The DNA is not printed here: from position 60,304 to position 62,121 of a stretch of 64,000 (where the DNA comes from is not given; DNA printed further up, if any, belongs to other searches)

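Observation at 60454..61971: RadC(JAB)-beta-class DNA methyltransferase fusion adjacent to a Dam methylase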

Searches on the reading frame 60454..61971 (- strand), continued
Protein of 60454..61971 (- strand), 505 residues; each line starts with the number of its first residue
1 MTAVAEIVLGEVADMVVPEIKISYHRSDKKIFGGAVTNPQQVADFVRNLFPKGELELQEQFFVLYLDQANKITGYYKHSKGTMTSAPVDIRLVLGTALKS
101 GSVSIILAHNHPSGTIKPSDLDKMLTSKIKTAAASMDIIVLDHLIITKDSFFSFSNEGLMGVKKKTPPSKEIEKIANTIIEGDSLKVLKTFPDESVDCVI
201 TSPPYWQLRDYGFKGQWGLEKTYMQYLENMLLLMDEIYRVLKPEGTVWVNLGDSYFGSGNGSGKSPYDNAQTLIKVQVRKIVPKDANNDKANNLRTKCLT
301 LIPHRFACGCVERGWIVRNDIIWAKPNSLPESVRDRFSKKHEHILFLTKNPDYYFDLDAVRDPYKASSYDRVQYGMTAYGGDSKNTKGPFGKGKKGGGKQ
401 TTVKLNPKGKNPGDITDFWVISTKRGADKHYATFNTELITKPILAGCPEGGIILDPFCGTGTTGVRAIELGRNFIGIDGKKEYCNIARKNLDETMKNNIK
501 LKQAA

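Call 72: fold_search(model_id=the predicted structure, library=pdb)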
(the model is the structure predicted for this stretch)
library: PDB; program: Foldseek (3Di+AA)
matches with E <= 10: 577; with E <= 0.001: 49
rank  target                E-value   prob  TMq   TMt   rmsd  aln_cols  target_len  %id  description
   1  8urk_D                3.3e-16  1.00  0.40  0.78   6.2       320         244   24  Crystal structure of DNA N6-Adenine Methyltransferase M.BceJIV from Burkholderia cenocepacia in complex with duplex DN (released 2024-09-11)
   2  1g60_A                5.7e-16  1.00  0.40  0.82   5.5       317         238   22  Crystal Structure of Methyltransferase MboIIa (Moraxella bovis) (released 2002-05-01)
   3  8urk_A                2.4e-15  1.00  0.39  0.76   6.7       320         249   24  Crystal structure of DNA N6-Adenine Methyltransferase M.BceJIV from Burkholderia cenocepacia in complex with duplex DN (released 2024-09-11)
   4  9c3s_A                5.3e-15  1.00  0.39  0.74   6.9       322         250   24  Crystal structure of DNA N6-Adenine Methyltransferase M.BceJIV from Burkholderia cenocepacia in complex with duplex DN (released 2024-09-11)
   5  1nw8                  7.2e-15  1.00  0.38  0.67   5.8       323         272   24  Structure of L72P mutant beta class N6-adenine DNA methyltransferase RsrI (released 2003-07-29)
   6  9c3u_A                1.2e-14  1.00  0.39  0.74   7.1       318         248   23  Crystal structure of DNA N6-Adenine Methyltransferase M.BceJIV from Burkholderia cenocepacia in complex with duplex DN (released 2024-09-11)
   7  6pbd_A                1.8e-14  1.00  0.32  0.45  13.6       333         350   21  DNA N6-Adenine Methyltransferase CcrM In Complex with Double-Stranded DNA Oligonucleotide Containing Its Recognition S (released 2019-10-23)
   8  9c3s_D                3.9e-14  1.00  0.39  0.77   6.8       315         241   24  Crystal structure of DNA N6-Adenine Methyltransferase M.BceJIV from Burkholderia cenocepacia in complex with duplex DN (released 2024-09-11)
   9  6pbd_B                5.2e-14  1.00  0.32  0.48  15.7       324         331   22  DNA N6-Adenine Methyltransferase CcrM In Complex with Double-Stranded DNA Oligonucleotide Containing Its Recognition S (released 2019-10-23)
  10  1eg2                  7.1e-14  1.00  0.38  0.67   5.7       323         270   24  CRYSTAL STRUCTURE OF RHODOBACTER SPHEROIDES (N6 ADENOSINE) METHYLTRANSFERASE (M.RSRI) (released 2000-10-18)
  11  1nw6                  8.0e-14  1.00  0.38  0.66   6.3       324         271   23  Structure of the beta class N6-adenine DNA methyltransferase RsrI bound to sinefungin (released 2003-07-29)
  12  1g60_B                1.0e-13  1.00  0.38  0.80   4.6       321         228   23  Crystal Structure of Methyltransferase MboIIa (Moraxella bovis) (released 2002-05-01)
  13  9c3s_C                2.7e-13  1.00  0.39  0.76   6.1       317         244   24  Crystal structure of DNA N6-Adenine Methyltransferase M.BceJIV from Burkholderia cenocepacia in complex with duplex DN (released 2024-09-11)
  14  8s9o_B                4.3e-13  1.00  0.35  0.75   6.3       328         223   21  DNA cytosine-N4 methyltransferase (residues 61-324) from the Bdelloid rotifer Adineta vaga - P1 crystal form (released 2023-08-02)
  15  9c3u_C                4.8e-13  1.00  0.37  0.74   6.2       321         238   23  Crystal structure of DNA N6-Adenine Methyltransferase M.BceJIV from Burkholderia cenocepacia in complex with duplex DN (released 2024-09-11)
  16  2qlc_E                8.3e-13  1.00  0.23  0.90   2.2       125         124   34  The crystal structure of DNA repair protein RadC from Chlorobium tepidum TLS (released 2007-09-04)
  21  2qlc_C                2.9e-12  1.00  0.23  0.89   2.2       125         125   34  The crystal structure of DNA repair protein RadC from Chlorobium tepidum TLS (released 2007-09-04)
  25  2qlc_A                7.3e-12  1.00  0.23  0.90   2.0       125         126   34  The crystal structure of DNA repair protein RadC from Chlorobium tepidum TLS (released 2007-09-04)
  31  2qlc_D                1.3e-10  1.00  0.23  0.89   2.5       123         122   34  The crystal structure of DNA repair protein RadC from Chlorobium tepidum TLS (released 2007-09-04)
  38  2qlc_B                3.9e-10  1.00  0.23  0.89   2.5       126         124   33  The crystal structure of DNA repair protein RadC from Chlorobium tepidum TLS (released 2007-09-04)
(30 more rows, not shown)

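Call 83: search_protein_families(library=pfam, proteins=[L140:19322-20344:+, L135:18160-21609:+, L105:20088-21596:+, L126:20757-21806:+, L118:20466-21761:+, L123:20325-21395:+, L149:19447-21024:+, L150:20205-21008:+], max_evalue=0.001)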
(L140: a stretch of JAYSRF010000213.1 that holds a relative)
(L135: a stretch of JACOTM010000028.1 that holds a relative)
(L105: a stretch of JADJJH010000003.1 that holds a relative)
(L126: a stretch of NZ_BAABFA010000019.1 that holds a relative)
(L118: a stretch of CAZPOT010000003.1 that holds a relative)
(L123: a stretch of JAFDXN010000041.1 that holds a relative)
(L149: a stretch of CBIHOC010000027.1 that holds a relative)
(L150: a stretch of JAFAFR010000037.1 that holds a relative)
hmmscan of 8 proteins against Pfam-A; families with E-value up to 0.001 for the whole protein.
L140:19322-20344:+ (341 aa): 1 family
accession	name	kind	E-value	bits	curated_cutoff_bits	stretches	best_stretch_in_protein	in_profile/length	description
PF00145.23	DNA_methylase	-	5.1e-56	190.9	22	2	16-199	4-180/324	C-5 cytosine-specific DNA methylase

L135:18160-21609:+ (1150 aa): 4 families
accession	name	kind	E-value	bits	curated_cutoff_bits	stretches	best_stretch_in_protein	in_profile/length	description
PF13872.12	AAA_34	-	7.5e-20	71.5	27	1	475-735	31-296/306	P-loop containing NTP hydrolase pore-1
PF13871.12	Helicase_C_4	-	3e-17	63.7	30.5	1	936-1096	15-178/271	C-terminal domain on Strawberry notch homologue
PF04851.21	ResIII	-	8.2e-10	39.3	22.5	1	481-665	5-162/164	Type III restriction enzyme, res subunit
PF07669.17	Eco57I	-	0.0003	21.4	25.3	1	229-297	53-135/171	Eco57I restriction-modification methylase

L105:20088-21596:+ (503 aa): 1 family
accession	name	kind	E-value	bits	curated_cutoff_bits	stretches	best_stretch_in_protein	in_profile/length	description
PF13872.12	AAA_34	-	7.4e-08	32.1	27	1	432-501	34-109/306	P-loop containing NTP hydrolase pore-1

L126:20757-21806:+ (350 aa): 0 families

L118:20466-21761:+ (432 aa): 1 family
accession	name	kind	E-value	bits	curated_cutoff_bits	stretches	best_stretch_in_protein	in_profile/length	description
PF15992.10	DUF4769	-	0.00091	19.6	23.9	0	91-214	52-173/256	Domain of unknown function (DUF4769)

L123:20325-21395:+ (357 aa): 0 families

L149:19447-21024:+ (526 aa): 0 families

L150:20205-21008:+ (268 aa): 1 family
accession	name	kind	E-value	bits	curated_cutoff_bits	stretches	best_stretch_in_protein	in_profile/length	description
PF00145.23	DNA_methylase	-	0.00076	19.4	22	0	117-172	62-110/324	C-5 cytosine-specific DNA methylase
